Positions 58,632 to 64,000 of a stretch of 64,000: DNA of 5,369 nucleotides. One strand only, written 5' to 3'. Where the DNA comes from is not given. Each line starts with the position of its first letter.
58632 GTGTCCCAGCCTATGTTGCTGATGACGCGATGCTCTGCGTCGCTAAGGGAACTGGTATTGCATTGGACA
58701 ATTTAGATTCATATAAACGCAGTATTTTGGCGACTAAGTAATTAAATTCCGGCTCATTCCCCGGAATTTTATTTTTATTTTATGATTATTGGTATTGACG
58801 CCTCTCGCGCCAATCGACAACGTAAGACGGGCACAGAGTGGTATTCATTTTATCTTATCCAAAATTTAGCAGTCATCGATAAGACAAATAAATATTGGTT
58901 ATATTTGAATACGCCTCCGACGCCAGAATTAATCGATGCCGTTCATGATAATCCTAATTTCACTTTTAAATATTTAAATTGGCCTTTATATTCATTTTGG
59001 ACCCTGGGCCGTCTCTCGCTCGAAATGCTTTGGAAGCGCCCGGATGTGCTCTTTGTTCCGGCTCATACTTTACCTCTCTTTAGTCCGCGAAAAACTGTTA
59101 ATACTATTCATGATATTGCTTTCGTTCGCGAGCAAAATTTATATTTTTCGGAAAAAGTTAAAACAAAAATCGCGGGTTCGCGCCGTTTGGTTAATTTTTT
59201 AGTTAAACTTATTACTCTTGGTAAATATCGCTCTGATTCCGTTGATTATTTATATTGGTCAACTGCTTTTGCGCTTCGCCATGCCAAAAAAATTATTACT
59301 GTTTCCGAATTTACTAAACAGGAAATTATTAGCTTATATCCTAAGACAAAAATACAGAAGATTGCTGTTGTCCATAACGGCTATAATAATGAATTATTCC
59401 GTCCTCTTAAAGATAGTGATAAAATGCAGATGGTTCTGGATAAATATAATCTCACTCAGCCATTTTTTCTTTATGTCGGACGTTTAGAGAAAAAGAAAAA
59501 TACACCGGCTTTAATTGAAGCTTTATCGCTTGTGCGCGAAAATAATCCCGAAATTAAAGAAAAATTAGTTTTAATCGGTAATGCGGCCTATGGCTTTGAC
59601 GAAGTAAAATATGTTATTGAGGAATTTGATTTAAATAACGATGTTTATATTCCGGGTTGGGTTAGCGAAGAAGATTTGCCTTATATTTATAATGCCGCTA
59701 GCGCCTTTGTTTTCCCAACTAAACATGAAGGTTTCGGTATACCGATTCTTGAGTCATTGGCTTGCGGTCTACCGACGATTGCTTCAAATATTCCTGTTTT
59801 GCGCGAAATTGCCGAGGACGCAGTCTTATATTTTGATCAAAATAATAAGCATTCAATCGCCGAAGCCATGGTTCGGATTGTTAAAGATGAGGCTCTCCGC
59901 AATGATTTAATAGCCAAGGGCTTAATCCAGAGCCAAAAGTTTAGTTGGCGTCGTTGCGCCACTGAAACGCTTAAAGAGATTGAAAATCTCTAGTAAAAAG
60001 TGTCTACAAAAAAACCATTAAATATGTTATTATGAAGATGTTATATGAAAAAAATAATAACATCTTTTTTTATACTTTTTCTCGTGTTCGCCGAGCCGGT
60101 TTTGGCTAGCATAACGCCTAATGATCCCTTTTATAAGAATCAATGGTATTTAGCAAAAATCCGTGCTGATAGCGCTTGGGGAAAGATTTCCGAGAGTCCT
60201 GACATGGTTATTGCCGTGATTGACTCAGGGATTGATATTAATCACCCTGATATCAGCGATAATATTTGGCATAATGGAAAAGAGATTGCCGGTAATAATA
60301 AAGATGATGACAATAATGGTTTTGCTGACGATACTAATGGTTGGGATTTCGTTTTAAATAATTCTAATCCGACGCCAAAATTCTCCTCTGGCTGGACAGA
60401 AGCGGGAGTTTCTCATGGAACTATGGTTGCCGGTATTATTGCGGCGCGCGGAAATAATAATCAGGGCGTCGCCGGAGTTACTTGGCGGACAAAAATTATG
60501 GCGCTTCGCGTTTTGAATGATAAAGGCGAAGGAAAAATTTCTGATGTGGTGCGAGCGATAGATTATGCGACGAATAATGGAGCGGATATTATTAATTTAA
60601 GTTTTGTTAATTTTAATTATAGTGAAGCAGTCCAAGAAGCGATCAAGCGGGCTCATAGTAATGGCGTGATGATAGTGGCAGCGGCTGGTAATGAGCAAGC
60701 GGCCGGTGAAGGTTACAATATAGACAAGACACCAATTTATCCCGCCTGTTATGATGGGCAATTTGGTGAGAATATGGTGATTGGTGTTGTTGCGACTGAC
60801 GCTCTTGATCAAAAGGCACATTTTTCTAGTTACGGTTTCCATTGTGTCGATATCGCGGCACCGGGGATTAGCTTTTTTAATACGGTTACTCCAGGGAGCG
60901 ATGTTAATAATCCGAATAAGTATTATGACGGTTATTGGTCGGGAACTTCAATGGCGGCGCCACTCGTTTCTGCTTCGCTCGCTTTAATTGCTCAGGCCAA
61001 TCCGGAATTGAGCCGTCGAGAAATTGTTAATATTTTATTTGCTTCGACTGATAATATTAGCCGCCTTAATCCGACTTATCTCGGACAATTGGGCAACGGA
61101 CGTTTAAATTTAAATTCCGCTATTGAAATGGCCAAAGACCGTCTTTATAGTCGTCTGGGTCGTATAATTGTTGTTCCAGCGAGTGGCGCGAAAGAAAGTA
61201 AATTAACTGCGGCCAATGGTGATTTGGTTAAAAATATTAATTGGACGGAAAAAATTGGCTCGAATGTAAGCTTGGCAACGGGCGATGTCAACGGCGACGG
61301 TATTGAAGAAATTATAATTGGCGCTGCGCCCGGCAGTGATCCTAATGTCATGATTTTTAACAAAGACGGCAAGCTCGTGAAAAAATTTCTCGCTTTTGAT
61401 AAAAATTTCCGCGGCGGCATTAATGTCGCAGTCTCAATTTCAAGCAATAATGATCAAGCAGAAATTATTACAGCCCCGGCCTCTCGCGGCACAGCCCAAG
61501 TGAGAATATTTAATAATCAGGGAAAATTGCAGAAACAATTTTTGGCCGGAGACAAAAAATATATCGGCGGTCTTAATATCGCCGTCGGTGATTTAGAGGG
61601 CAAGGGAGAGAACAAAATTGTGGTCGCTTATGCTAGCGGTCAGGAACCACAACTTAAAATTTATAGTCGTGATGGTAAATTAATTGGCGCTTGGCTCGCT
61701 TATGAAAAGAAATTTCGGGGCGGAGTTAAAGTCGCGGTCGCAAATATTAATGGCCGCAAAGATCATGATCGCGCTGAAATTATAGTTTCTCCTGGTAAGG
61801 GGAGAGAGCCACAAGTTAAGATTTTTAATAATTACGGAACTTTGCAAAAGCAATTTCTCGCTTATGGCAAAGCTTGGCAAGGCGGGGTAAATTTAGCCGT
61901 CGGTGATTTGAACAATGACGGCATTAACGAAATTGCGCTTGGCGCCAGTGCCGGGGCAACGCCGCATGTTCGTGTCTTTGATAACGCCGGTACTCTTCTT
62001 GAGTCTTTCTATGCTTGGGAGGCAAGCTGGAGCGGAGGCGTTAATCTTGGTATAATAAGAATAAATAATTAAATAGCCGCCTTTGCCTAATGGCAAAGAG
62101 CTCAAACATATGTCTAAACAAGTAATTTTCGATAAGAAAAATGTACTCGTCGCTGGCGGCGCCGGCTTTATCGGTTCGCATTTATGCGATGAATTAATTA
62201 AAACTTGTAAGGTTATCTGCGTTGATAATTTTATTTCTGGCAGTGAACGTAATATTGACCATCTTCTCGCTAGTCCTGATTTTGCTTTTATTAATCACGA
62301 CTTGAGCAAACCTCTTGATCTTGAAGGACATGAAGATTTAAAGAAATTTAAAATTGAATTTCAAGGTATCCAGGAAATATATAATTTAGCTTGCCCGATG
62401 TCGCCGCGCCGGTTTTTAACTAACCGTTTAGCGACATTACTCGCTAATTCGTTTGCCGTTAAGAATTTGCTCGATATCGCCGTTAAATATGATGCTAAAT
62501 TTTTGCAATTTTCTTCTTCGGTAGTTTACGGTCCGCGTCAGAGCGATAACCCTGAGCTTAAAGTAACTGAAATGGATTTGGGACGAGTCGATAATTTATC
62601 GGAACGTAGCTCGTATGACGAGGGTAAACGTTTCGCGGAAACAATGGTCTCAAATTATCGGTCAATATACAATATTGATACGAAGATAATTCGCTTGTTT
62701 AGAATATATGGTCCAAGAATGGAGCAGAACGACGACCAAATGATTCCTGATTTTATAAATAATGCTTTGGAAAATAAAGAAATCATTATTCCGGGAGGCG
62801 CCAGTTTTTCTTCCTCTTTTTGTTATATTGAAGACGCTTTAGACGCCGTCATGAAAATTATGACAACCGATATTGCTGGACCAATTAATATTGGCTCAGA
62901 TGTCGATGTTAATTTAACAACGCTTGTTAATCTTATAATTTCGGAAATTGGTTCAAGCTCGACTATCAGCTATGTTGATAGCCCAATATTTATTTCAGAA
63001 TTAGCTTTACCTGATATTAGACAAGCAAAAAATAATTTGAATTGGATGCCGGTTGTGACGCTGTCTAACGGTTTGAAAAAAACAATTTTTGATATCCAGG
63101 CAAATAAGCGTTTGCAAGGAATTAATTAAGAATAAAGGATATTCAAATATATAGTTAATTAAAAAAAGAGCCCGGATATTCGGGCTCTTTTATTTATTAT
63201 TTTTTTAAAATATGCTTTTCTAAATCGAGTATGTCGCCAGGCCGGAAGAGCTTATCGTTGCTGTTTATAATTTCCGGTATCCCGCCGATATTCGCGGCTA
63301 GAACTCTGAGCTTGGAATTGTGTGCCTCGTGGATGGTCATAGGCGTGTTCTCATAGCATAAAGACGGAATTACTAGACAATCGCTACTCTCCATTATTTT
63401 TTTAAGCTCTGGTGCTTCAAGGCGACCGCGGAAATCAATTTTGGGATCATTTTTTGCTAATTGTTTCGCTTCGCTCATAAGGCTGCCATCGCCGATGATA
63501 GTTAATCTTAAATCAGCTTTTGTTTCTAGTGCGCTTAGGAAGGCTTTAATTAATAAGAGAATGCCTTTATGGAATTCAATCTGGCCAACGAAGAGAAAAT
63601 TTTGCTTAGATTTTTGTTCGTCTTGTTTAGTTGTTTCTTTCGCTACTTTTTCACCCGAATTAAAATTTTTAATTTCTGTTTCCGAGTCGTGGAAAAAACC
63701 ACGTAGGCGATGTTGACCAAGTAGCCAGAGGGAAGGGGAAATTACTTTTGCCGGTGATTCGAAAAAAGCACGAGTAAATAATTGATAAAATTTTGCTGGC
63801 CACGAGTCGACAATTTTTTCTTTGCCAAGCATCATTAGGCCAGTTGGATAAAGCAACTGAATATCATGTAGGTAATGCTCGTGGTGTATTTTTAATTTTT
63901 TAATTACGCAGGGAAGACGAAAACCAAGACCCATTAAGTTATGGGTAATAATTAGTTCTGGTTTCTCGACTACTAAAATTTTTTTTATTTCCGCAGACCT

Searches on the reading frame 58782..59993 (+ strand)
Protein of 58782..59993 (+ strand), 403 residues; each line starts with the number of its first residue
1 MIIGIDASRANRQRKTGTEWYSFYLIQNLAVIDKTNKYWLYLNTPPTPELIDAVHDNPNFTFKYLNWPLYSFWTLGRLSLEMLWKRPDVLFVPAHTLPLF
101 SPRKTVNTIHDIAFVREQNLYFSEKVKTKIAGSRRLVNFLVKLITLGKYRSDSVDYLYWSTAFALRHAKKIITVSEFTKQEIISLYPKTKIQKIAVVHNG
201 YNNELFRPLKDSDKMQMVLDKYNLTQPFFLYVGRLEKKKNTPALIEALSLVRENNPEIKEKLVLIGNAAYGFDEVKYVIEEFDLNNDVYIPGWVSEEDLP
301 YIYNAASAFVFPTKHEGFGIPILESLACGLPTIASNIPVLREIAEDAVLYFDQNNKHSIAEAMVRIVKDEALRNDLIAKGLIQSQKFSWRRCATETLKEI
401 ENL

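Call 102: search_protein_families(library=pfam, proteins=[window:58782-59993:+], max_evalue=0.00001)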
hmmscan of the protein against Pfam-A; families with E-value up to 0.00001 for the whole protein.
window:58782-59993:+ (403 aa): 4 families
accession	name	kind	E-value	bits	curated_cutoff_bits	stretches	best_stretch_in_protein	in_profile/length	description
PF00534.26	Glycos_transf_1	-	3e-36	125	26.4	1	224-380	13-169/172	Glycosyl transferases group 1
PF13692.12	Glyco_trans_1_4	-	1.7e-26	93.6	27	1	227-369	2-142/142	Glycosyl transferases group 1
PF13439.12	Glyco_transf_4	-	8.3e-09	36.1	28.5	1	48-202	33-167/170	Glycosyltransferase Family 4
PF20706.3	GT4-conflict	-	2e-06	27.5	26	1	225-336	196-312/385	Family 4 Glycosyltransferase in conflict systems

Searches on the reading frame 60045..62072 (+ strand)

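Call 102: search_protein_families(library=pfam, proteins=[window:60045-62072:+], max_evalue=0.00001)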
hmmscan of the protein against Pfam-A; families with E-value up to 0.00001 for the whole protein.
window:60045-62072:+ (675 aa): 3 families
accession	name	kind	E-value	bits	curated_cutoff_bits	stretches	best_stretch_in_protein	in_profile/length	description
PF00082.27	Peptidase_S8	-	4.3e-52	177.6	21.8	1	54-335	4-273/288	Subtilase family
PF01839.29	FG-GAP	-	6.8e-09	35.9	22.1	0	408-430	3-25/37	FG-GAP repeat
PF13517.12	FG-GAP_3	-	5.8e-07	30.4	26.9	0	589-631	16-60/61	FG-GAP-like repeat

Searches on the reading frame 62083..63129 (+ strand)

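Call 102: search_protein_families(library=pfam, proteins=[window:62083-63129:+], max_evalue=0.00001)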
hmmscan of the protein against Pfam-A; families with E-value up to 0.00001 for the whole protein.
window:62083-63129:+ (348 aa): 4 families
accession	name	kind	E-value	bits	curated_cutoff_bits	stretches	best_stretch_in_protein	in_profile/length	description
PF01370.27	Epimerase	-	5.5e-39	134.4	20.9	1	21-271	1-240/240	NAD dependent epimerase/dehydratase family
PF16363.11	GDP_Man_Dehyd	-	8.4e-35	121.2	27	1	22-334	1-332/332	GDP-mannose 4,6 dehydratase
PF01073.25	3Beta_HSD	-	1.8e-08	34.2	22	1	22-252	1-221/280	3-beta hydroxysteroid dehydrogenase/isomerase family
PF07993.18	NAD_binding_4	-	4.4e-08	33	20.1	0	118-213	108-212/258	Male sterility protein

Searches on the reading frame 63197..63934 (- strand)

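Call 102: search_protein_families(library=pfam, proteins=[window:63197-63934:-], max_evalue=0.00001)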
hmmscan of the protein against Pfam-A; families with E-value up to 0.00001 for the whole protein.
window:63197-63934:- (245 aa): 2 families
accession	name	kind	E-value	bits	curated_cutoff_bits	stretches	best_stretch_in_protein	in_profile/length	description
PF13692.12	Glyco_trans_1_4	-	1.5e-22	80.8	27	1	111-243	2-137/142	Glycosyl transferases group 1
PF00534.26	Glycos_transf_1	-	2.7e-21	76.3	26.4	1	103-243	8-153/172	Glycosyl transferases group 1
